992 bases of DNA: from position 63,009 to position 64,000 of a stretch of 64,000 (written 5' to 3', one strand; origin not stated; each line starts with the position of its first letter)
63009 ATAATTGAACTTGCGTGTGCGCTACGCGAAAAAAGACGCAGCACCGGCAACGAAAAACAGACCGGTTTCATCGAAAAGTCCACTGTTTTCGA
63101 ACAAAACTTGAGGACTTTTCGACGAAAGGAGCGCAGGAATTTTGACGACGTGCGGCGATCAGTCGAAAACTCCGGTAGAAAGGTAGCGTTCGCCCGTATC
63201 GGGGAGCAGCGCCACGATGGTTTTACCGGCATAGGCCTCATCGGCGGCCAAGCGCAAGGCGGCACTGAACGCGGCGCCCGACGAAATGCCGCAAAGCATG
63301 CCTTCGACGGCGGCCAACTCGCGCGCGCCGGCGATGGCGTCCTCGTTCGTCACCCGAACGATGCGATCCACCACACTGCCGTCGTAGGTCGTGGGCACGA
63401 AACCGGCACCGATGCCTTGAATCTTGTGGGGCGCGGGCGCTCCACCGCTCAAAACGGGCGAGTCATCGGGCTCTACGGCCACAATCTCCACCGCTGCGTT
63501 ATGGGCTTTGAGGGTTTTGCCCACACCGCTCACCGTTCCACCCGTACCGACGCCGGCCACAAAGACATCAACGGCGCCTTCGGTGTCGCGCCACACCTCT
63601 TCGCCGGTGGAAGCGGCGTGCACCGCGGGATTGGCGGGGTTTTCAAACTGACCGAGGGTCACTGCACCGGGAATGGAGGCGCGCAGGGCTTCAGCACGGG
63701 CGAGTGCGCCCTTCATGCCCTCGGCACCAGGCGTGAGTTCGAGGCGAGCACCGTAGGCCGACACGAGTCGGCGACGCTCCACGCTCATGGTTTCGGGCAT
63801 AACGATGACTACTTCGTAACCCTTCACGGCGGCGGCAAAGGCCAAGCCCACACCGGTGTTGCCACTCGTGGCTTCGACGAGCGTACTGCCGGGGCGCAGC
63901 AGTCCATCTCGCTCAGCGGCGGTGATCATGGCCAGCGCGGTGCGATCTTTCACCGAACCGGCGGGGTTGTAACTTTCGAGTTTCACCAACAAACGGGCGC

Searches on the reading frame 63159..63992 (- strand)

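Call 77: search_protein_families(library=pfam, proteins=[window:63159-63992:-], max_evalue=0.01)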
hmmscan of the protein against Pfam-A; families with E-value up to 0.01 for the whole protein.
window:63159-63992:- (277 aa): 1 family
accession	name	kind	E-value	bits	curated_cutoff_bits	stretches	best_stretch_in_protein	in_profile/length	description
PF00291.31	PALP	-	9.2e-68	229.2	35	1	2-265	25-295/295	Pyridoxal-phosphate dependent enzyme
